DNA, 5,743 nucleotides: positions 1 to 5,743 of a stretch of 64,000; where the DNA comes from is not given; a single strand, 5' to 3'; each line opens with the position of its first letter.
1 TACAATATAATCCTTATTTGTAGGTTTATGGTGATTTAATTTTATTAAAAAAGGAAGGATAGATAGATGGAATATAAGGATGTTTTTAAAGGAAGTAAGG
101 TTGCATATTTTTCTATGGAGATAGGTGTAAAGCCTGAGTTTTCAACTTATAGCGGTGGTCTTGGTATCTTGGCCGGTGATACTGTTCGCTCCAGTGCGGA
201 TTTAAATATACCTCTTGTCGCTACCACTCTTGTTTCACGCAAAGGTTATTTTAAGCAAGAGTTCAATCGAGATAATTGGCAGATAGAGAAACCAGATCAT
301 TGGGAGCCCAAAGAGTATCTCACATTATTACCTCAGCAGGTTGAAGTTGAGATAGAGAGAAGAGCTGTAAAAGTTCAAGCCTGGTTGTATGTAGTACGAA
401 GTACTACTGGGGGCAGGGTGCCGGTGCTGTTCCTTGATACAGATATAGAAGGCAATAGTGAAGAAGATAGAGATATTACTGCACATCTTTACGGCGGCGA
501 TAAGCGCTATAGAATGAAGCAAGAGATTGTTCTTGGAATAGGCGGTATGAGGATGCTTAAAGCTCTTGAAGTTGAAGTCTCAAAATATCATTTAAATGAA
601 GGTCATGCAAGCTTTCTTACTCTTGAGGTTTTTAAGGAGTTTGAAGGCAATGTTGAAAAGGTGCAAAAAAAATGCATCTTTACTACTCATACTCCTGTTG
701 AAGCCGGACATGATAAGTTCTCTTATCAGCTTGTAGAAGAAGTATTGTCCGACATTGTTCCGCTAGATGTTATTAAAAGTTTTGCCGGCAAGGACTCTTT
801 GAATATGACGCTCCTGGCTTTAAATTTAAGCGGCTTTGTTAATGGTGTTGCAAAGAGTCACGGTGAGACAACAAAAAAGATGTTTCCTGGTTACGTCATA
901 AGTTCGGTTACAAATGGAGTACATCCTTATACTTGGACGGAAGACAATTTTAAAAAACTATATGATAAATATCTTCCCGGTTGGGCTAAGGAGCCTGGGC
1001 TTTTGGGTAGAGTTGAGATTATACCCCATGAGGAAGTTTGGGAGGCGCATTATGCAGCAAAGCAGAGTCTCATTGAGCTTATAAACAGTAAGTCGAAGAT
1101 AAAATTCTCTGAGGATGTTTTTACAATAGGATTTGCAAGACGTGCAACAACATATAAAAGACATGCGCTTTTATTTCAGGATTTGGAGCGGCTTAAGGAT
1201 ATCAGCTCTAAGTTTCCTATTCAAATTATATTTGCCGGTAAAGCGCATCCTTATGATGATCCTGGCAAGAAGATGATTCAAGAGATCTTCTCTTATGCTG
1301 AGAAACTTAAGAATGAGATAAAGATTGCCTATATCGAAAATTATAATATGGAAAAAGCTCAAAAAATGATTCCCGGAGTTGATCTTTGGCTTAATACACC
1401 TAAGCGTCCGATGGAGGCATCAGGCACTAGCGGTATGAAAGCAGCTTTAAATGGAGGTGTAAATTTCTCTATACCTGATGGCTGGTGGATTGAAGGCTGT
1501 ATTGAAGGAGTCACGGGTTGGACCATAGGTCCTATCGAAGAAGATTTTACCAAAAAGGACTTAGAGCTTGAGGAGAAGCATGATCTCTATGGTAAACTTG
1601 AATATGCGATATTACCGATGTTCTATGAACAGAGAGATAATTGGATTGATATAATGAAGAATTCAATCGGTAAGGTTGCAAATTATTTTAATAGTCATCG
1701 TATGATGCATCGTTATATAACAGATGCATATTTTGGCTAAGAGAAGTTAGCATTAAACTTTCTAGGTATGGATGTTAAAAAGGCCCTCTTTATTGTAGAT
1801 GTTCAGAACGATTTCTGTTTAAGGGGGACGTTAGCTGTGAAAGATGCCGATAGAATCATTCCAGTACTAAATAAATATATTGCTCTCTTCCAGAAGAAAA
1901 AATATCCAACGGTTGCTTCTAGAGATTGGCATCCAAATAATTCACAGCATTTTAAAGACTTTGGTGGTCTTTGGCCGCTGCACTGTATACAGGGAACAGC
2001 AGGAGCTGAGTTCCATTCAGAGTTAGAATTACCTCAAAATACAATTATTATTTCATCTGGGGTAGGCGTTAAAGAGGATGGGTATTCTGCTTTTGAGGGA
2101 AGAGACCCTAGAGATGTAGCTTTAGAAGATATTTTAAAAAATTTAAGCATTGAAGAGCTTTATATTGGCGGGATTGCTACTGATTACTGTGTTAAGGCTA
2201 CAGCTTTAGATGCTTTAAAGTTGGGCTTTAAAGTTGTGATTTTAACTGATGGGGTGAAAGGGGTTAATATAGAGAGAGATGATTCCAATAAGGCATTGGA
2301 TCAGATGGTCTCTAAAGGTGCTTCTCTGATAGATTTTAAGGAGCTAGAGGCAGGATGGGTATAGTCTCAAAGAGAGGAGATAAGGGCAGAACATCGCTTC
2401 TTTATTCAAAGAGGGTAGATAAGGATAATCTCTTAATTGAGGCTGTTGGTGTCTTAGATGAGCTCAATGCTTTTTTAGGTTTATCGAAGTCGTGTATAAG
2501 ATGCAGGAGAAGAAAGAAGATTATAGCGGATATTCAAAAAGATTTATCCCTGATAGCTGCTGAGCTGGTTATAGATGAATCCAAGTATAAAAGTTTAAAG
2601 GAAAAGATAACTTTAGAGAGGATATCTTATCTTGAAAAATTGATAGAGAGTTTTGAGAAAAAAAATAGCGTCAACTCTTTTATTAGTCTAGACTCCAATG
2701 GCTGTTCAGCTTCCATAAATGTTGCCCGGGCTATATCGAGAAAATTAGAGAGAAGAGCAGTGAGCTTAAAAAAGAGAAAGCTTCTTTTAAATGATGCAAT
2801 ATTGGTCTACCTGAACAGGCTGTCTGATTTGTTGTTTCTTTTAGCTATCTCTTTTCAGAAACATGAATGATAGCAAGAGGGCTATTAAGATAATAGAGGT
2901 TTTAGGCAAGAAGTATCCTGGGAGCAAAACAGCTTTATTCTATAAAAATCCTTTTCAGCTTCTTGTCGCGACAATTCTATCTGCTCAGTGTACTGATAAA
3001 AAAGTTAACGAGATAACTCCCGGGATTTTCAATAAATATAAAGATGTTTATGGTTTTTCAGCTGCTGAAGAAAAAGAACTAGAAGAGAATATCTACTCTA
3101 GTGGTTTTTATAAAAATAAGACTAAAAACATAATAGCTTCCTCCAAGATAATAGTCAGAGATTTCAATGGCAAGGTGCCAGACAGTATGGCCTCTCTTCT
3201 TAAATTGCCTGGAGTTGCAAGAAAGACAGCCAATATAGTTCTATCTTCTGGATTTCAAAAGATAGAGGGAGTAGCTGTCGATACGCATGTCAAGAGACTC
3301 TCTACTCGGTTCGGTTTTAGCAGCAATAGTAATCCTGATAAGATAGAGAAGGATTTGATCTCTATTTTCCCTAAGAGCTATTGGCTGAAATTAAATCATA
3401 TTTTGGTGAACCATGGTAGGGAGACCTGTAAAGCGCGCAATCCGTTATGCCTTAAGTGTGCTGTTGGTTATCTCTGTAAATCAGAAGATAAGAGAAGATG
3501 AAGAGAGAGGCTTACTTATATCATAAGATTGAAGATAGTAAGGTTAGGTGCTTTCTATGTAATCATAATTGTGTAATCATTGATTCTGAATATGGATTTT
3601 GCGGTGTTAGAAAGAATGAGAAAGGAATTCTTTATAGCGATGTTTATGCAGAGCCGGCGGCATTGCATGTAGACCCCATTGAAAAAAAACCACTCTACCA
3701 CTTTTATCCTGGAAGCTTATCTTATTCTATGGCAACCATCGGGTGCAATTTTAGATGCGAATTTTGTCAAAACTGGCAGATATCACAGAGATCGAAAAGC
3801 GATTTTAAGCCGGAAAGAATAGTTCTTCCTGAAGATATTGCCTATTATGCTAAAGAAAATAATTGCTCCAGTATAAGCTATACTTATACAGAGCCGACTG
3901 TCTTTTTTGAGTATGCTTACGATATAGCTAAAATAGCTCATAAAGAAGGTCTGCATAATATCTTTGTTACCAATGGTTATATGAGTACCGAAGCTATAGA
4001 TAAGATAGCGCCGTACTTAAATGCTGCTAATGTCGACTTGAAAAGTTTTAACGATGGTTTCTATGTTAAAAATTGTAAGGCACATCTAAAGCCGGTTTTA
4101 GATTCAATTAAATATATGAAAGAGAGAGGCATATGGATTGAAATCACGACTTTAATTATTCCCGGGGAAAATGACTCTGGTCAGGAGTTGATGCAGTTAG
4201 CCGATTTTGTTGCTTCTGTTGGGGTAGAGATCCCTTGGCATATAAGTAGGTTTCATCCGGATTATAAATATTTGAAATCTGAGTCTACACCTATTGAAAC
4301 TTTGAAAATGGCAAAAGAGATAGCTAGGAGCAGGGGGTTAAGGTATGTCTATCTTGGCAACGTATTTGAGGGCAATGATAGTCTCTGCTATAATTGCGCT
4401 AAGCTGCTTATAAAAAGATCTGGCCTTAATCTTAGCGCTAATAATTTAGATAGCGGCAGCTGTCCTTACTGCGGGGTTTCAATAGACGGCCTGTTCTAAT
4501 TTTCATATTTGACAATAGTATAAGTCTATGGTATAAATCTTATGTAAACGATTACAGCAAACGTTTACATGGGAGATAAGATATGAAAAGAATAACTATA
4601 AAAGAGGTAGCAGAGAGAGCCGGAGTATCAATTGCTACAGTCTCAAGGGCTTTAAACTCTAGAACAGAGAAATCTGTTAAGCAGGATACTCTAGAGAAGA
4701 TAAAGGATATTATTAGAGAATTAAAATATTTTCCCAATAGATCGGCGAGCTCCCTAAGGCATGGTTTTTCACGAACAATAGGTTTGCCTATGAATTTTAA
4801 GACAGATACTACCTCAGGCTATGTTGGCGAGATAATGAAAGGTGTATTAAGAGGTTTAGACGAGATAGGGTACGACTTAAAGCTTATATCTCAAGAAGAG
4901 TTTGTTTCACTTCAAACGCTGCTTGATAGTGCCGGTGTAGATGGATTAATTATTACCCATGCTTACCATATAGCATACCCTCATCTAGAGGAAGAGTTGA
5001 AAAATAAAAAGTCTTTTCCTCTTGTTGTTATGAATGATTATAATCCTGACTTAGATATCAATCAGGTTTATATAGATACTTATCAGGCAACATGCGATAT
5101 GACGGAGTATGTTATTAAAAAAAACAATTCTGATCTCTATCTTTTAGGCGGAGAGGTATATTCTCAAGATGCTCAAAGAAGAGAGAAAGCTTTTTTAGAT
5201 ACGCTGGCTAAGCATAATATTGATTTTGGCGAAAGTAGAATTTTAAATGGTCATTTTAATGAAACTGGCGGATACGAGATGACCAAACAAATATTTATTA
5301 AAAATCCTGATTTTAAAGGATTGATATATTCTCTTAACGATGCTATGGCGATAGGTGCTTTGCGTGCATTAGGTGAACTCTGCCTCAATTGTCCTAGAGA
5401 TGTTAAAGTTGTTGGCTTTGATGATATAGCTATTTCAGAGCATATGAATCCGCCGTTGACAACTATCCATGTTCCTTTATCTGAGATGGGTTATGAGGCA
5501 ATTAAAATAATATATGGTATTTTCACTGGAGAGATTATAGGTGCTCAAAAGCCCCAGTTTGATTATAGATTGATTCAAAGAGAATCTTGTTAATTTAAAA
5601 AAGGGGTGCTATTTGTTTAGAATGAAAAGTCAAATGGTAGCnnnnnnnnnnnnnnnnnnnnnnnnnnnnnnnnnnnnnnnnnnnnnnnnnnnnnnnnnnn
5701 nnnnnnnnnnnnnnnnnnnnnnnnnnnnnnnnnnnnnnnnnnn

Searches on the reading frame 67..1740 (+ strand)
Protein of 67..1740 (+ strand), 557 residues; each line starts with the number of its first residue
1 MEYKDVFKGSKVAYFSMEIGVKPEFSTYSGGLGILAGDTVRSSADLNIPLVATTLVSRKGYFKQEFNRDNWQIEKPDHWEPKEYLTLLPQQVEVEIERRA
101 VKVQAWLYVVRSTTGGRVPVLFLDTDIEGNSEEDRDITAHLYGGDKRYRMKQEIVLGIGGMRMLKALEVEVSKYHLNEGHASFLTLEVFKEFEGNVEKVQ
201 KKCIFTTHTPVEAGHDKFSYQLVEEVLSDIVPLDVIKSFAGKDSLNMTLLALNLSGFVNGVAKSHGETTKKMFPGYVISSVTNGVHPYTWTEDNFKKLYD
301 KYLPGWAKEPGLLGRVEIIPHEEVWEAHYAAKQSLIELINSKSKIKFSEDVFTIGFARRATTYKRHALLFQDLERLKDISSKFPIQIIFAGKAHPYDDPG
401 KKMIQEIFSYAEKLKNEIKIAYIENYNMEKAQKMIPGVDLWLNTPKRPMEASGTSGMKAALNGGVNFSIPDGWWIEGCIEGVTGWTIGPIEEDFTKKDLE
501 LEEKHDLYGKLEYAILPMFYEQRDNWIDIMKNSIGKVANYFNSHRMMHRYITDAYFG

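Call 56: search_protein_families(library=pfam, proteins=[window:67-1740:+], max_evalue=0.00001)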
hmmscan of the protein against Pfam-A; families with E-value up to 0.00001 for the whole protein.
window:67-1740:+ (557 aa): 1 family
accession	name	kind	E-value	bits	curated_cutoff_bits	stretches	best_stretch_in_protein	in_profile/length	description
PF00343.26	Phosphorylase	-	2.7e-34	119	27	2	242-476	321-583/713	Carbohydrate phosphorylase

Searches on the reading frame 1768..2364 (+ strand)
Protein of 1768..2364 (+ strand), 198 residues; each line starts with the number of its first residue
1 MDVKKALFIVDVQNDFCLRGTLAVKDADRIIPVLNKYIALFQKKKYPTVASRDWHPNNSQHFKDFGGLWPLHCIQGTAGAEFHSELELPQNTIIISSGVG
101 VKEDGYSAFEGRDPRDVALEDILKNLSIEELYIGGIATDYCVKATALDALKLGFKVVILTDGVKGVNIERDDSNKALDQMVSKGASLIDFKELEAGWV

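Call 56: search_protein_families(library=pfam, proteins=[window:1768-2364:+], max_evalue=0.00001)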
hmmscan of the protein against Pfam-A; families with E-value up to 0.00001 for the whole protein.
window:1768-2364:+ (198 aa): 1 family
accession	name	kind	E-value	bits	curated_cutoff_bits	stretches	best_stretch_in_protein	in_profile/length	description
PF00857.26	Isochorismatase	-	1.2e-33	117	27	1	6-189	2-172/175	Isochorismatase domain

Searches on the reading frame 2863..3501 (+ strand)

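Call 56: search_protein_families(library=pfam, proteins=[window:2863-3501:+], max_evalue=0.00001)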
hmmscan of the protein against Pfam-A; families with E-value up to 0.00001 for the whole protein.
window:2863-3501:+ (212 aa): 2 families
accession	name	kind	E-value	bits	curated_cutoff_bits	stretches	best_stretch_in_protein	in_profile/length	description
PF00730.31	HhH-GPD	-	4.6e-23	82.1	26.2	1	35-170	1-107/108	HhH-GPD superfamily base excision DNA repair protein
PF00633.29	HHH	-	5.6e-06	26.4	24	0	101-128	2-29/30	Helix-hairpin-helix motif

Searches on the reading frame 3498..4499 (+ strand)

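Call 56: search_protein_families(library=pfam, proteins=[window:3498-4499:+], max_evalue=0.00001)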
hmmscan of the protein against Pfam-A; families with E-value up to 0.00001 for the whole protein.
window:3498-4499:+ (333 aa): 1 family
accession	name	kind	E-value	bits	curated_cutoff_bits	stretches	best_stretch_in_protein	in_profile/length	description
PF04055.27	Radical_SAM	-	7.5e-26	91.7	29.5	1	80-234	4-165/166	Radical SAM superfamily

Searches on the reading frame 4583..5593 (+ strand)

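Call 56: search_protein_families(library=pfam, proteins=[window:4583-5593:+], max_evalue=0.00001)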
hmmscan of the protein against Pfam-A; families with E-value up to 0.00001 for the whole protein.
window:4583-5593:+ (336 aa): 4 families
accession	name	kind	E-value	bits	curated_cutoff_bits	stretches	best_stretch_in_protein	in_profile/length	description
PF13377.12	Peripla_BP_3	-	1.1e-24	87.9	26.5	1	185-336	12-167/167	Periplasmic binding protein-like domain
PF00532.27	Peripla_BP_1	-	2.9e-20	73.4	22.2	1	79-313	14-260/281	Periplasmic binding proteins and sugar binding domain of LacI family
PF00356.27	LacI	-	1.3e-16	60.5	27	1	5-52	1-46/46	Bacterial regulatory proteins, lacI family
PF13407.12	Peripla_BP_4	-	7.1e-09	36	35.1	1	103-283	40-220/258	Periplasmic binding protein domain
